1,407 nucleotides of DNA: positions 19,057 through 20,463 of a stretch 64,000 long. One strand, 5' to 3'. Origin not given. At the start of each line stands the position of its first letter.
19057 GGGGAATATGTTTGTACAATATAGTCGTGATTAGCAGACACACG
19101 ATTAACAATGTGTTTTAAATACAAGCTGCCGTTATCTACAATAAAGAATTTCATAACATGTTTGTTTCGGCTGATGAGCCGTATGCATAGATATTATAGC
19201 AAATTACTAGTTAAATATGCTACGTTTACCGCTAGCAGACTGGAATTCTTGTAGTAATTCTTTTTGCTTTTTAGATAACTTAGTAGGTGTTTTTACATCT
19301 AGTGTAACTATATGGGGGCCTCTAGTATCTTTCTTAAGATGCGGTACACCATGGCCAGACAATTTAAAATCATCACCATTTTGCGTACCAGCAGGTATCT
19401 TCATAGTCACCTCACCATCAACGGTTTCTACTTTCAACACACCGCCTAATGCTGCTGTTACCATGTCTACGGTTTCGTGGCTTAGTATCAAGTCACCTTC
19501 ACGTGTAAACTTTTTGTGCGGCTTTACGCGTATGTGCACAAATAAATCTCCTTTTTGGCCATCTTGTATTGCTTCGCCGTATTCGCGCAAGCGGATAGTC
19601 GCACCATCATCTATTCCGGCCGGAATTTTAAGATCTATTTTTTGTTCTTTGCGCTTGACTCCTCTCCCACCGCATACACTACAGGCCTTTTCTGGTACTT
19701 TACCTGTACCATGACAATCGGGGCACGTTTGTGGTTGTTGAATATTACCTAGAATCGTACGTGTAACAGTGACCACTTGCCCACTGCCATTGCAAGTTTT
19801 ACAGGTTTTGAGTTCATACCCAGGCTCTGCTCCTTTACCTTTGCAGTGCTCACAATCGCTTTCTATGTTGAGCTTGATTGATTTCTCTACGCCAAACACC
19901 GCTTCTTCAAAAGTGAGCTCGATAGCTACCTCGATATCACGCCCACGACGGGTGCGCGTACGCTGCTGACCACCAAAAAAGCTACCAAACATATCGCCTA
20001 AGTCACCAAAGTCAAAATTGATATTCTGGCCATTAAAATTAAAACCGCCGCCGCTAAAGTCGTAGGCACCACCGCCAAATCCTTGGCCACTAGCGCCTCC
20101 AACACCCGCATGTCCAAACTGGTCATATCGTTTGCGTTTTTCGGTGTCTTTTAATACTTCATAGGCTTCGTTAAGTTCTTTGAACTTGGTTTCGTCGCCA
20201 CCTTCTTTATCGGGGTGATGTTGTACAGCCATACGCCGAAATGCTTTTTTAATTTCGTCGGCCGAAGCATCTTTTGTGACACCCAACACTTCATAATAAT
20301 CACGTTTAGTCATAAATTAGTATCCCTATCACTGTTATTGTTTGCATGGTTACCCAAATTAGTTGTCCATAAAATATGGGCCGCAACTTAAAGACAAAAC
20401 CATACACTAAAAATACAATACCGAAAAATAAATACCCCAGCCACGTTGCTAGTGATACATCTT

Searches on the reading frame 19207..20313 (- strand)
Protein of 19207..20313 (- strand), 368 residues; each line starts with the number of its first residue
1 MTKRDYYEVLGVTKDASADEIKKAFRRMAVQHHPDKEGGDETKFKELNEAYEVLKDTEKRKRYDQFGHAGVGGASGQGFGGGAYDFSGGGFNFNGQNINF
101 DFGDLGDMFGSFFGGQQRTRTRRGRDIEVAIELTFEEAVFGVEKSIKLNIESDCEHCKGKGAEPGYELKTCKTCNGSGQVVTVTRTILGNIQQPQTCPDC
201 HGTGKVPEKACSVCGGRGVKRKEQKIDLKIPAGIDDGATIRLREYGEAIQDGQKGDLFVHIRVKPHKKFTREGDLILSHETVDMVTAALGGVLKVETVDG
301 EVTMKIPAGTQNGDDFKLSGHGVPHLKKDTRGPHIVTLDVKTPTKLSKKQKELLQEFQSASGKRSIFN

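Call 22: find_encoding_contigs(protein=window:19207-20313:-, flank=10000, max_places=6)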
Protein window:19207-20313:- (368 aa): 23 contigs read that carry it; 6 places shown.
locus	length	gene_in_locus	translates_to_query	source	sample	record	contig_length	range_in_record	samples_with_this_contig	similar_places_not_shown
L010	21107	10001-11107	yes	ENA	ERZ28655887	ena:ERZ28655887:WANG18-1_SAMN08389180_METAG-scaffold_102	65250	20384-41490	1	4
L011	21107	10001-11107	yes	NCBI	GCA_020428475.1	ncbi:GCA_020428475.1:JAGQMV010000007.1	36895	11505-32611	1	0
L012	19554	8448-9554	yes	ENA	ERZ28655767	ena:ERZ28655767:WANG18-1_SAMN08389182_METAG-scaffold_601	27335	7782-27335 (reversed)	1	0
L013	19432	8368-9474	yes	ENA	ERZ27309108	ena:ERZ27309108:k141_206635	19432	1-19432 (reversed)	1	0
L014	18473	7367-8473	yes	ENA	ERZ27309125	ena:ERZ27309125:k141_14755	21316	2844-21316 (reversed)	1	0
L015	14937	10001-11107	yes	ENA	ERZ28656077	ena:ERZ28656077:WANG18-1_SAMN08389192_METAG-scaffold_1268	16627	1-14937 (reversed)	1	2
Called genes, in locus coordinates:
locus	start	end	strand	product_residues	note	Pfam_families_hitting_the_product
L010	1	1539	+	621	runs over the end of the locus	PF00004:AAA, PF07728:AAA_5 (faint), PF17862:AAA_lid_3, PF01434:Peptidase_M41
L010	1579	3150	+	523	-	PF03023:MurJ, PF01554:MatE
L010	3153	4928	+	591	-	PF00009:GTP_EFTU, PF01926:MMR_HSR1 (weak), PF03144:GTP_EFTU_D2 (weak), PF00679:EFG_C, PF06421:LepA_C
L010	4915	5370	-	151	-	PF00578:AhpC-TSA, PF08534:Redoxin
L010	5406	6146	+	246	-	PF00625:Guanylate_kin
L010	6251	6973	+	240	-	PF03444:WHD_HrcA (weak), PF01628:HrcA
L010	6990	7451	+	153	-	PF01025:GrpE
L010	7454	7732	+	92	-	-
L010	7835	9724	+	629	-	PF00012:HSP70, PF06723:MreB_Mbl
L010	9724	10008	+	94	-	-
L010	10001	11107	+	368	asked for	PF00226:DnaJ, PF01556:DnaJ_C, PF00684:DnaJ_CXXCXGXG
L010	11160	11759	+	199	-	PF00117:GATase, PF07685:GATase_3 (faint), PF07722:Peptidase_C26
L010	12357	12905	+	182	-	PF05618:RimB-like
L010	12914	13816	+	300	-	PF18030:Rimk_N, PF14397:ATPgrasp_ST (faint), PF02655:ATP-grasp_3, PF02955:GSH-S_ATP, PF08443:RimK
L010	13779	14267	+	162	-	PF02643:DUF192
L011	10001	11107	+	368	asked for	PF00226:DnaJ, PF01556:DnaJ_C, PF00684:DnaJ_CXXCXGXG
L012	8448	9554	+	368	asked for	PF00226:DnaJ, PF01556:DnaJ_C, PF00684:DnaJ_CXXCXGXG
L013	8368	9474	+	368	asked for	PF00226:DnaJ, PF01556:DnaJ_C, PF00684:DnaJ_CXXCXGXG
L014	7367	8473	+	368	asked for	PF00226:DnaJ, PF01556:DnaJ_C, PF00684:DnaJ_CXXCXGXG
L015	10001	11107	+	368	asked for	PF00226:DnaJ, PF01556:DnaJ_C, PF00684:DnaJ_CXXCXGXG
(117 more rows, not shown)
